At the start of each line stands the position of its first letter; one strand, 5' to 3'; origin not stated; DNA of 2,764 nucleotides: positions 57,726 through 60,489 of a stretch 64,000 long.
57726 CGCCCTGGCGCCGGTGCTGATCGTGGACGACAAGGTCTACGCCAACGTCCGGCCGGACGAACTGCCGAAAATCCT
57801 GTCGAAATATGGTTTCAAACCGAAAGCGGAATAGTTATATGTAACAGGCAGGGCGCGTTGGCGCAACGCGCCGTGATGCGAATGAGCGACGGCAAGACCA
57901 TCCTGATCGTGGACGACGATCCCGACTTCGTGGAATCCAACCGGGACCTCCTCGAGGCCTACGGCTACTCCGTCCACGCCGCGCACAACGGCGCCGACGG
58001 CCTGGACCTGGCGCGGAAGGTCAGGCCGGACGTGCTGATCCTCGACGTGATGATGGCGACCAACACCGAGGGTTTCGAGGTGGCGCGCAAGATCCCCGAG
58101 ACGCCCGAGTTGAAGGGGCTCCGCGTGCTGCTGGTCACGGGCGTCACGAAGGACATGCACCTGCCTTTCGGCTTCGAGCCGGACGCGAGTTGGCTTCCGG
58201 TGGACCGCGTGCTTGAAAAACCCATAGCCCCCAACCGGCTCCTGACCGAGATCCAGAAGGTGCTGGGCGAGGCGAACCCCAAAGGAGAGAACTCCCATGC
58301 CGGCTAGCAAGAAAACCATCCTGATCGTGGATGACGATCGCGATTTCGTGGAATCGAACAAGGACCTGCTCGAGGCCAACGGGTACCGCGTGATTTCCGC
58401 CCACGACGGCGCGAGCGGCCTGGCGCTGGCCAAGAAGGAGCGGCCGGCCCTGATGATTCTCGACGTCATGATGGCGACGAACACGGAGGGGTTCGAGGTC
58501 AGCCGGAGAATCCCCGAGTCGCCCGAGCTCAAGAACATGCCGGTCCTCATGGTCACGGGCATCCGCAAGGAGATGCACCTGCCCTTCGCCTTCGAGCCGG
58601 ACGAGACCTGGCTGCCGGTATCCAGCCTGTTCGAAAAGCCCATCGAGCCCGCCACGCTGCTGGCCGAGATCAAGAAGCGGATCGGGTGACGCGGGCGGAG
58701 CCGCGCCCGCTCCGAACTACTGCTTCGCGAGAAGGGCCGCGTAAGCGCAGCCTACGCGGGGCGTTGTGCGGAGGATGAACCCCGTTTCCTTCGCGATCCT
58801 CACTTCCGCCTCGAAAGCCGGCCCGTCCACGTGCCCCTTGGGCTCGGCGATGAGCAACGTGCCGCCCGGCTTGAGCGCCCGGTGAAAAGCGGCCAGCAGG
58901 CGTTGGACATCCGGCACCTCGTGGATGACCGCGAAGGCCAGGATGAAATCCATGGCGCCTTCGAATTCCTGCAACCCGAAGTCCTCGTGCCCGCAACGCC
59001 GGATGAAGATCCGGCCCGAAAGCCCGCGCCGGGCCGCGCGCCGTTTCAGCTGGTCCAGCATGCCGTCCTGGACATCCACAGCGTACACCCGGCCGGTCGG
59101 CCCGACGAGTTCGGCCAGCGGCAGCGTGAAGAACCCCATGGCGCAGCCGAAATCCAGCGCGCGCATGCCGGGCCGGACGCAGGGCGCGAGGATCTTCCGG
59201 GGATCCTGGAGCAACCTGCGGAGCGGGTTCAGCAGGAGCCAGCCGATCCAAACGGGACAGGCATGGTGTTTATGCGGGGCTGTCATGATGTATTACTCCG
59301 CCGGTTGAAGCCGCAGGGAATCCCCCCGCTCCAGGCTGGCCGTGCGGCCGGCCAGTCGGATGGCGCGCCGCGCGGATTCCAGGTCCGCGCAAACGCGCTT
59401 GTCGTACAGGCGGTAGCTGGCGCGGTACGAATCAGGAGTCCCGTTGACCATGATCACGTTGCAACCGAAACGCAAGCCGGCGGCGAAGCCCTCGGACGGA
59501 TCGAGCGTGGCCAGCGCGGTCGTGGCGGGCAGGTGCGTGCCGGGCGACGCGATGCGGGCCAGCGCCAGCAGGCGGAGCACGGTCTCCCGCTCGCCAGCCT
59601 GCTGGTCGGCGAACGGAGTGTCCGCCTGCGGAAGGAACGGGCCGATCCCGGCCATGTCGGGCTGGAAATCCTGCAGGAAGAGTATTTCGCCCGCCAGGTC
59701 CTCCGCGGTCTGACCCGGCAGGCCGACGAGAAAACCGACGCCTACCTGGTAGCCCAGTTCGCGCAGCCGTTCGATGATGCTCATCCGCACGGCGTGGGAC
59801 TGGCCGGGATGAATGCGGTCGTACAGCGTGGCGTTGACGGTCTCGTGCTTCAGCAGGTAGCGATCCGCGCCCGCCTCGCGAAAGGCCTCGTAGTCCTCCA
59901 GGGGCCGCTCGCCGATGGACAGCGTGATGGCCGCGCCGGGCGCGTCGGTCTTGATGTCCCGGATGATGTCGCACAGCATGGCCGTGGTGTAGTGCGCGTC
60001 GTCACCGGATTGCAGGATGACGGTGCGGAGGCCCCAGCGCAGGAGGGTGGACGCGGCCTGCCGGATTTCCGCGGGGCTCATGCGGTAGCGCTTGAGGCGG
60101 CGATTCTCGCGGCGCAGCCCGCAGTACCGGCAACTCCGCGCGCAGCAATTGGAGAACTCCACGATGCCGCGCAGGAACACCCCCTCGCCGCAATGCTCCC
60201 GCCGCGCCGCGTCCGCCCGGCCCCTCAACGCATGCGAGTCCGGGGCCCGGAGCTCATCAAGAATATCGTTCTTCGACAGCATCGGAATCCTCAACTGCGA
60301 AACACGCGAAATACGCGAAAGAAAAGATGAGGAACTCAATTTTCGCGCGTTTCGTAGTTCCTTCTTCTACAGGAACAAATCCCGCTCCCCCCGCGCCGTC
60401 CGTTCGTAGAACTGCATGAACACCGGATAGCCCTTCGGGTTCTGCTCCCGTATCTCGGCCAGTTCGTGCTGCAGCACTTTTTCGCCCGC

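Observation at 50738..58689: Rex-controlled operon in which a Cache sensor kinase and two receiver-only response regulators bracket the structural genes of a trimeric [FeFe] hydrogenase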

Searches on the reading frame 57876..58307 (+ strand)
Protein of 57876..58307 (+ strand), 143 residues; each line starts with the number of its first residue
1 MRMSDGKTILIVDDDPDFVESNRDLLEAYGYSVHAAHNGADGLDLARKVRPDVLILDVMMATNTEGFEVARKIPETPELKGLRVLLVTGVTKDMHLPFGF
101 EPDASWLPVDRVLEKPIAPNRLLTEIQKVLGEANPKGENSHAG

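Call 6: search_protein_families(library=pfam, proteins=[window:57876-58307:+], max_evalue=0.01)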
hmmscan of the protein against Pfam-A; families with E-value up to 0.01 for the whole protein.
window:57876-58307:+ (143 aa): 1 family
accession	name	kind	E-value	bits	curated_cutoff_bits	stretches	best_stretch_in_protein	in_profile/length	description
PF00072.30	Response_reg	-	1.8e-18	67.2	30.2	1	9-126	1-110/111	Response regulator receiver domain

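Call 62: search_protein_families(library=ncbifam, proteins=[window:57882-58307:+], max_evalue=1e-10)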
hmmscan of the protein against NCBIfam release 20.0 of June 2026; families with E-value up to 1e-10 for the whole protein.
window:57882-58307:+ (141 aa): 10 families
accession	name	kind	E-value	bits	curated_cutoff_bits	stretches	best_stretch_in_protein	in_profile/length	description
NF045717.1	DVU0259_DivK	exception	7.5e-15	55.1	160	1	5-128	3-116/117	DVU0259 family response regulator domain-containing protein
NF007135.0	PRK09581.1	equivalog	1.3e-13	50.6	474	1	6-124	4-116/457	PleD family two-component system response regulator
NF041733.1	resp_reg_CseB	equivalog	1.4e-13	50.8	350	1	6-133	2-120/228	two-component system response regulator CseB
NF010076.0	PRK13557.1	subfamily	3.1e-13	49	631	1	5-131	416-536/540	histidine kinase famiy protein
NF047793.1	ResRegPgtA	equivalog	3.9e-12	45.7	650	1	3-130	4-123/414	two-component system response regulator PgtA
NF040689.1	MtrAB_MtrA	equivalog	5.4e-12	45.5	300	1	7-132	1-117/219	MtrAB system response regulator MtrA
NF053854.1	RespRegPhoBBctds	equivalog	2.1e-11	43.6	270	1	7-130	1-117/225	two-component system response regulator PhoB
TIGR02154.1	PhoB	equivalog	2.9e-11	43.1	296.2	1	5-136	3-128/226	phosphate regulon transcriptional regulator PhoB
NF040534.1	resp_reg_YycF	equivalog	3.2e-11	42.9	340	1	5-99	1-91/231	response regulator YycF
NF045944.1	ResRegRpaBCyano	equivalog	3.6e-11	42.9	330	1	8-132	1-116/229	response regulator transcription factor RpaB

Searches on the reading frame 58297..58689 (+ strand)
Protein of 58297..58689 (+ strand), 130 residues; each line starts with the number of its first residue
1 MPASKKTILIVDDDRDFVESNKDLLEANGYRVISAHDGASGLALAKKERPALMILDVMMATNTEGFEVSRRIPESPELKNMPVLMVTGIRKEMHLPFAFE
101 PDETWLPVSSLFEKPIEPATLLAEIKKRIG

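Call 6: search_protein_families(library=pfam, proteins=[window:58297-58689:+], max_evalue=0.01)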
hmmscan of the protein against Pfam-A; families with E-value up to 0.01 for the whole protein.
window:58297-58689:+ (130 aa): 1 family
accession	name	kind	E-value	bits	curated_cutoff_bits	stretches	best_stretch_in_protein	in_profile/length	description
PF00072.30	Response_reg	-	3.9e-17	62.9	30.2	1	8-125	1-110/111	Response regulator receiver domain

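Call 23: search_solved_structures(query=window:58297-58689:+, max_evalue=0.001, show_alignments=2)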
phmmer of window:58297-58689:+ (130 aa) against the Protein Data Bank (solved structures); distinct sequences matched with E-value up to 0.001: 84 (the best 60 are shown).
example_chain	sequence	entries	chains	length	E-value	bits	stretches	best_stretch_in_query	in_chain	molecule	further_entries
1m5t_A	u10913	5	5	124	1.5e-11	47.4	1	6-89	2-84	cell division response regulator DivK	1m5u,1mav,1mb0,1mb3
9xzo_A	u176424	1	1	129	1.8e-11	47.3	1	7-130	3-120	De novo protein M1X0B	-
9g85_A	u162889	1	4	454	2.9e-11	46.6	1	7-90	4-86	Response regulator PleD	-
2wb4_A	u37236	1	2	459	3e-11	46.5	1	7-90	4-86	DIGUANYLATE CYCLASE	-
9g86_A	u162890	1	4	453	3.2e-11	46.4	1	8-90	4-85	Response regulator PleD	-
1w25_A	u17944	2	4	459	3.3e-11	46.4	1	8-90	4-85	STALKED-CELL DIFFERENTIATION CONTROLLING PROTEIN | RESPONSE REGULATOR PLED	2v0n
1mvo_A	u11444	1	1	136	3.6e-11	46.3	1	5-100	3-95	PhoP response regulator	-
9dvt_R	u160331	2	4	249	3.6e-10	43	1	5-93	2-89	DNA-binding dual master transcriptional regulator RpaA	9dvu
4ja2_A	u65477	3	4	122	3.8e-10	43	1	6-127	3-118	Response regulator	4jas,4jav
3f6p_A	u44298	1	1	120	5.1e-10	42.5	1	6-100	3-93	Transcriptional regulatory protein yycF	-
3c3m_A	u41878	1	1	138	5.9e-10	42.3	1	6-88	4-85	Response regulator receiver protein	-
2zwm_A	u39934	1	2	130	6.6e-10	42.2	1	6-100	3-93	Transcriptional regulatory protein yycF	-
4uhj_A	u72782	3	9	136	2.2e-09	40.5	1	7-100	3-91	TRANSCRIPTIONAL REGULATORY PROTEIN CPXR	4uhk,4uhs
6azr_B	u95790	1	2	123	2.4e-09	40.4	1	6-127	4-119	Chemotaxis regulator-transmits chemoreceptor signals to flagelllar motor components CheY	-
3dge_C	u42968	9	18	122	2.7e-09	40.2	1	6-127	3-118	Response regulator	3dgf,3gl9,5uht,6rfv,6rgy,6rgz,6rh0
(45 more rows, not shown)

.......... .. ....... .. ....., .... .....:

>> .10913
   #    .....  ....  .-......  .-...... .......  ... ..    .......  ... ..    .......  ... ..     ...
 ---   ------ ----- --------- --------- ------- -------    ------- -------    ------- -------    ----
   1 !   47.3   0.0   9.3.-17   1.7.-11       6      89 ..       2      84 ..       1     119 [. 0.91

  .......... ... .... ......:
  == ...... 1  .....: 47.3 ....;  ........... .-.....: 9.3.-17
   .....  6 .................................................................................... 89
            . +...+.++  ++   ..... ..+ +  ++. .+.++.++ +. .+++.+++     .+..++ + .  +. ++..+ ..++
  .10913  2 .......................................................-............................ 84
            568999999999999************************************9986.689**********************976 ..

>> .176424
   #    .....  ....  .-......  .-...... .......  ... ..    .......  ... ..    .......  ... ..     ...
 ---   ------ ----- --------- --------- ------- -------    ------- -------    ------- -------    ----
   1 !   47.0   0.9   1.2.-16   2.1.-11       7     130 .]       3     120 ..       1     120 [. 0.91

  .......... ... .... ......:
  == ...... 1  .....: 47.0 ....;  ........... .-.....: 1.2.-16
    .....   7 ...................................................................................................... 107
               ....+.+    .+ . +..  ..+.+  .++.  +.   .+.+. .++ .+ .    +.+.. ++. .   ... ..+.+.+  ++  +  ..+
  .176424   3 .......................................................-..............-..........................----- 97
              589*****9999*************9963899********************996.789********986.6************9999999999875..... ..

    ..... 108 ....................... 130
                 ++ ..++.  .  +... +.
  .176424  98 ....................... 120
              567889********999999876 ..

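Call 55: find_homologous_proteins(query=window:58297-58689:+, max_evalue=1e-10)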
Query window:58297-58689:+ (130 aa): 327 proteins with E <= 1e-10 among 433 candidates; the best 120 are listed.
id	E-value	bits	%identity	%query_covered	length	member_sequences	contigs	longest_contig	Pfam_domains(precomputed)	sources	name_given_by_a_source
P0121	2.4e-70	252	93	97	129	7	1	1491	PF00072.31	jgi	-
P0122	2.9e-69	248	90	99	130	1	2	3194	PF00072.31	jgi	jgi:two-component system alkaline phosphatase synthesis response regulator PhoP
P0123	1.2e-66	240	88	100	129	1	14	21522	PF00072.31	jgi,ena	-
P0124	8.5e-66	237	88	100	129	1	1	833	PF00072.31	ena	-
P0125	1.7e-65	236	86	98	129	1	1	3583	PF00072.31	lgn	-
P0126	7.3e-64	231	82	100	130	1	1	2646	PF00072.31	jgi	jgi:two-component system, OmpR family, alkaline phosphatase synthesis response regulator PhoP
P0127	6.6e-62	225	82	98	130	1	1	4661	PF00072.31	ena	-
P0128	1.2e-61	224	82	96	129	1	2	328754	PF00072.31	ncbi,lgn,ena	-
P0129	1.9e-61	223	81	100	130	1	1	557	PF00072.31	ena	-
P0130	2.7e-61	223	81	98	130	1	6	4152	PF00072.31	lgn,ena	-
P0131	7.3e-61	221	81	98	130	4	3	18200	PF00072.31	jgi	-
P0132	8.4e-61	221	80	100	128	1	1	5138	PF00072.31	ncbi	-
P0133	9.6e-61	221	80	98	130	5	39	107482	PF00072.31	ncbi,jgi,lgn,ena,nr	ncbi:MAG TPA: response regulator [Kiritimatiellia bacterium]|nr:response regulator [Kiritimatiellia 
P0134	1.9e-60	220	80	98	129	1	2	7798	PF00072.31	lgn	-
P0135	7.7e-60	218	80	96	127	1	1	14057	PF00072.31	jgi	jgi:two-component system alkaline phosphatase synthesis response regulator PhoP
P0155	2.0e-55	204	72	100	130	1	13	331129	PF00072.31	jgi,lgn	jgi:DNA-binding response OmpR family regulator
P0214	7.8e-52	192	73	96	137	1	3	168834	PF00072.31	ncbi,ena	-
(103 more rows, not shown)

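Call 58: find_encoding_contigs(protein=P0155, flank=9000, max_places=1)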
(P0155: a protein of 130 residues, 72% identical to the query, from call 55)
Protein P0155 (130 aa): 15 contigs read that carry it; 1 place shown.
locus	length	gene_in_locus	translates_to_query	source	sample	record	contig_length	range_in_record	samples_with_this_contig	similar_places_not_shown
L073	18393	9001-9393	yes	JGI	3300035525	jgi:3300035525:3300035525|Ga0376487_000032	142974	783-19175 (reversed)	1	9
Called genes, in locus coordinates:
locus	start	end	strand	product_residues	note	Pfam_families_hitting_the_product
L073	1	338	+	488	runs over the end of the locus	PF07696:7TMR-DISMED2, PF07695:7TMR-DISM_7TM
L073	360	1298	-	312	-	PF00294:PfkB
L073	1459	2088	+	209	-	PF06971:Put_DNA-bind_N, PF02629:CoA_binding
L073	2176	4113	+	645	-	PF14827:dCache_3, PF17201:Cache_3-Cache_2, PF17202:sCache_3_3, PF17203:sCache_3_2 (weak), PF00512:HisKA, PF13581:HATPase_c_2 (weak), PF02518:HATPase_c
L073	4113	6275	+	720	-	PF01257:2Fe-2S_thioredx (faint), PF01512:Complex1_51K, PF10531:SLBB (weak), PF10589:NADH_4Fe-4S, PF00037:Fer4 (weak), PF13187:Fer4_9 (weak), PF13237:Fer4_10 (weak)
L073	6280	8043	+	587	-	PF00111:Fer2 (weak), PF13510:Fer2_4, PF10588:NADH-G_4Fe-4S_3, PF12837:Fer4_6 (weak), PF22117:Fer4_Nqo3 (weak), PF12838:Fer4_7, PF02906:Fe_hyd_lg_C, PF02256:Fe_hyd_SSU, +2 more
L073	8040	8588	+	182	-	PF01257:2Fe-2S_thioredx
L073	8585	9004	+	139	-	PF00072:Response_reg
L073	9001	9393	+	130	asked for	PF00072:Response_reg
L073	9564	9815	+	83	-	PF21699:TM1266-like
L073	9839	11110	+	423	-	PF01926:MMR_HSR1, PF18128:HydF_dimer, PF18133:HydF_tetramer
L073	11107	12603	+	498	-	PF04055:Radical_SAM, PF06968:BATS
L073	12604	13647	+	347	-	PF04055:Radical_SAM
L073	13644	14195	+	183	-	PF13328:HD_4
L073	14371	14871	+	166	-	PF03938:OmpH (weak)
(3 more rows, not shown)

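Call 59: find_encoding_contigs(protein=P0214, flank=9000, max_places=1)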
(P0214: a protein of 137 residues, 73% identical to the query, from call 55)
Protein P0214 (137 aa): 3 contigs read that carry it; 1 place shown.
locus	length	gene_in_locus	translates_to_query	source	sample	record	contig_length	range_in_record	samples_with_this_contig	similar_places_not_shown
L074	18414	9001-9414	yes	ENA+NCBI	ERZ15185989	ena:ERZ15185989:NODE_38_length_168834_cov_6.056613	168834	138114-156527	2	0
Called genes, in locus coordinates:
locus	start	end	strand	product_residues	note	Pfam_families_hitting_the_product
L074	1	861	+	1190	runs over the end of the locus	PF01855:POR_N, PF17147:PFOR_II, PF01558:POR, PF10371:EKR, PF12838:Fer4_7, PF13183:Fer4_8, PF13187:Fer4_9 (weak), PF13237:Fer4_10, +5 more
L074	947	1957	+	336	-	PF01180:DHO_dh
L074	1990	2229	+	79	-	PF14697:Fer4_21 (weak), PF00037:Fer4 (weak), PF12837:Fer4_6 (weak), PF13459:Fer4_15, PF13370:Fer4_13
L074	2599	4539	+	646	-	PF17203:sCache_3_2 (faint), PF14827:dCache_3, PF17201:Cache_3-Cache_2, PF17202:sCache_3_3, PF00672:HAMP (faint), PF00512:HisKA, PF02518:HATPase_c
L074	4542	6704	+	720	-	PF01257:2Fe-2S_thioredx (faint), PF01512:Complex1_51K, PF10531:SLBB, PF12797:Fer4_2 (faint), PF00037:Fer4 (faint), PF10589:NADH_4Fe-4S, PF12838:Fer4_7 (weak), PF14697:Fer4_21 (weak)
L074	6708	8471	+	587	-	PF00111:Fer2 (weak), PF13510:Fer2_4, PF10588:NADH-G_4Fe-4S_3, PF13183:Fer4_8 (weak), PF13237:Fer4_10 (weak), PF22117:Fer4_Nqo3 (weak), PF02906:Fe_hyd_lg_C, PF02256:Fe_hyd_SSU, +5 more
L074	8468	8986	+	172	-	PF01257:2Fe-2S_thioredx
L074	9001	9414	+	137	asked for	PF00072:Response_reg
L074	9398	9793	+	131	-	PF00072:Response_reg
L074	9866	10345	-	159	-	PF02915:Rubrerythrin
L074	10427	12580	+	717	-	PF04879:Molybdop_Fe4S4, PF00384:Molybdopterin, PF01568:Molydop_binding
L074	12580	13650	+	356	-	PF13187:Fer4_9 (faint), PF13534:Fer4_17 (faint), PF12838:Fer4_7 (faint), PF12797:Fer4_2 (faint), PF17179:Fer4_22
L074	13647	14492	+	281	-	PF00175:NAD_binding_1, PF10418:DHODB_Fe-S_bind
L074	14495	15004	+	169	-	PF01750:HycI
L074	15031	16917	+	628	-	PF00662:Proton_antipo_N, PF00361:Proton_antipo_M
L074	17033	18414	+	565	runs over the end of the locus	PF00329:Complex1_30kDa, PF00374:NiFeSe_Hases, PF00346:Complex1_49kDa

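Call 61: predict_structure(alignment_id=A3)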
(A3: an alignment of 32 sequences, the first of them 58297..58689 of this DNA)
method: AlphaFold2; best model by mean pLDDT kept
length: 130 residues; sequences in the alignment: 32
mean_pLDDT: 75.2   pTM: 0.71
mean pLDDT of the five models: 75.2, 72.2, 70.8, 70.2, 68.7
residues with pLDDT >= 90: 12; 70-90: 80; 50-70: 26; < 50: 12
segments of 3 or more residues with pLDDT < 50: 91-98
pLDDT, mean of each block of 10 residues (from residue 1): 73 87 89 88 88 78 68 73 74 47 56 76 81
secondary structure, 60 per line:
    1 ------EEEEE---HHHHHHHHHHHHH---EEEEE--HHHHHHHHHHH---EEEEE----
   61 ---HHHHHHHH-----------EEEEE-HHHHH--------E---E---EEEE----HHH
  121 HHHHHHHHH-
elements in order: E7-11 H15-27 E31-35 H38-48 E52-56 H64-71 E83-87 H89-93 E110-113 H118-129

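Call 62: search_protein_families(library=ncbifam, proteins=[window:58297-58689:+], max_evalue=1e-10)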
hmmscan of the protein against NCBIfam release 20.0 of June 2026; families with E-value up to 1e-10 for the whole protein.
window:58297-58689:+ (130 aa): 14 families
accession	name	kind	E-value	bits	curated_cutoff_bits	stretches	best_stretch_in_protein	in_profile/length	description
NF045717.1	DVU0259_DivK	exception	4.8e-19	68.6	160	1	5-130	2-117/117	DVU0259 family response regulator domain-containing protein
NF007135.0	PRK09581.1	equivalog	1.4e-15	57.1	474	1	7-91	4-87/457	PleD family two-component system response regulator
TIGR02154.1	PhoB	equivalog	1.6e-13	50.5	296.2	1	5-92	2-88/226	phosphate regulon transcriptional regulator PhoB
NF041733.1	resp_reg_CseB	equivalog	2.3e-13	50.1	350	1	7-94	2-85/228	two-component system response regulator CseB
NF040534.1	resp_reg_YycF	equivalog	2.7e-13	49.7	340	1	6-93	1-84/231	response regulator YycF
NF047793.1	ResRegPgtA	equivalog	3.5e-13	49.2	650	1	3-127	3-119/414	two-component system response regulator PgtA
NF040689.1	MtrAB_MtrA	equivalog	1.7e-12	47.1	300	1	8-128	1-112/219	MtrAB system response regulator MtrA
NF033120.0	vanR_FM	exception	3.4e-12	46.5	460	1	6-87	4-81/231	vancomycin resistance response regulator transcription factor, VanR-F/VanR-M family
NF053854.1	RespRegPhoBBctds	equivalog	3.9e-12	46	270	1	8-92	1-83/225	two-component system response regulator PhoB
NF051870.1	NAssimRespRegNtrX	equivalog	1.2e-11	44.1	600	1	7-88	3-83/452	nitrogen assimilation response regulator NtrX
NF045505.1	RR_RssB_Pseudo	equivalog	1.9e-11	43.7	700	1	1-88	1-85/394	two-component system response regulator RssB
NF045944.1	ResRegRpaBCyano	equivalog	2.5e-11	43.4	330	1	9-89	1-77/229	response regulator transcription factor RpaB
NF033117.2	vanR_ACDEGLN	exception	3.4e-11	43.1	350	1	8-126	1-110/226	VanR-ABDEGLN family response regulator transcription factor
NF007005.1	PRK09468.1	equivalog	3.4e-11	43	331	1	5-126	3-116/237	osmolarity response regulator transcription factor OmpR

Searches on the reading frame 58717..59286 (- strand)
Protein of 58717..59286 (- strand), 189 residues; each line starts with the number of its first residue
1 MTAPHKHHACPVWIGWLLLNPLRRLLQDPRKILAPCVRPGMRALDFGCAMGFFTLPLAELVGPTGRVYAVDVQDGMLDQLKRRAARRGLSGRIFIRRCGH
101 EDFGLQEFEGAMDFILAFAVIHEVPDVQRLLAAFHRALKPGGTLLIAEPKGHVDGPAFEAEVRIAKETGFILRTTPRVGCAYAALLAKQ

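Call 6: search_protein_families(library=pfam, proteins=[window:58717-59286:-], max_evalue=0.01)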
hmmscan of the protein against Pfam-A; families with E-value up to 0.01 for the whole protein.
window:58717-59286:- (189 aa): 11 families
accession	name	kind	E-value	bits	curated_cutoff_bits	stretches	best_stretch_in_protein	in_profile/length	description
PF13847.12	Methyltransf_31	-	2.5e-17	63.3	27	1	39-153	3-116/145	Methyltransferase domain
PF08241.18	Methyltransf_11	-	7.9e-17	62.1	21.2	1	44-146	1-95/95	Methyltransferase domain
PF13649.12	Methyltransf_25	-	2e-16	60.9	27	1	44-142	2-97/97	Methyltransferase domain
PF08242.18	Methyltransf_12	-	9.2e-15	55.6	30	1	44-144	1-98/98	Methyltransferase domain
PF13489.12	Methyltransf_23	-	3.8e-14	53.2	27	1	24-152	7-122/164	Methyltransferase domain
PF01209.24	Ubie_methyltran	-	2e-12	47.4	20.1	1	35-148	43-153/233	ubiE/COQ5 methyltransferase family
PF01135.25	PCMT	-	4.2e-07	30.4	20.3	1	37-146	71-171/210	Protein-L-isoaspartate(D-aspartate) O-methyltransferase (PCMT)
PF01728.25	FtsJ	-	2.5e-05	24.7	24.1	1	37-81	19-62/181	FtsJ-like methyltransferase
PF13578.12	Methyltransf_24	-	4.2e-05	24.8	26.3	1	45-146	2-102/105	Methyltransferase domain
PF05175.20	MTS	-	0.00022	21.3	23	1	40-146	32-138/170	Methyltransferase small domain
PF01189.24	Methyltr_RsmB-F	-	0.00086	19.5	27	0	39-91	8-60/199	16S rRNA methyltransferase RsmB/F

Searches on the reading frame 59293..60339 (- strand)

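Call 6: search_protein_families(library=pfam, proteins=[window:59293-60339:-], max_evalue=0.01)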
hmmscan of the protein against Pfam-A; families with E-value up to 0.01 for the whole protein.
window:59293-60339:- (348 aa): 1 family
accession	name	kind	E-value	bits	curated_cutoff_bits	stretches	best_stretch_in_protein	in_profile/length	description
PF04055.27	Radical_SAM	-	4.7e-24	85.9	29.5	1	60-216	1-160/166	Radical SAM superfamily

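Call 62: search_protein_families(library=ncbifam, proteins=[window:59293-60339:-], max_evalue=1e-10)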
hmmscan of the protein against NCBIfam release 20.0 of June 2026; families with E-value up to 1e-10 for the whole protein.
window:59293-60339:- (348 aa): 8 families
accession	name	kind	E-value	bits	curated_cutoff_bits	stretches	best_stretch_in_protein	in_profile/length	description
TIGR03956.1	rSAM_HydE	equivalog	8.8e-100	334.2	254.6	1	26-334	19-327/340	[FeFe] hydrogenase H-cluster radical SAM maturase HydE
TIGR03910.1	pyrrolys_PylB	equivalog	2e-40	138.8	348.2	1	21-297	18-297/347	methylornithine synthase PylB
TIGR00433.2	bioB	equivalog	7.7e-21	74.6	225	1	29-273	11-259/307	biotin synthase BioB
TIGR02351.2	thiH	equivalog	1e-17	64.2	380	1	40-213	57-232/364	2-iminoacetate synthase ThiH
TIGR03955.1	rSAM_HydG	equivalog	6.5e-14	51.2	312.15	1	42-235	71-271/470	[FeFe] hydrogenase H-cluster radical SAM maturase HydG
TIGR03551.1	F420_cofH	equivalog_domain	3.5e-13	49.1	374.1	1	22-138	2-121/345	5-amino-6-(D-ribitylamino)uracil--L-tyrosine 4-hydroxyphenyl transferase CofH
TIGR03699.1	menaquin_MqnC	equivalog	6e-13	48.3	428.1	1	21-138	3-123/342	cyclic dehypoxanthinyl futalosine synthase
NF006687.0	PRK09234.1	equivalog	2.4e-11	42.5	1018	0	32-136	505-611/849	bifunctional FO biosynthesis protein CofGH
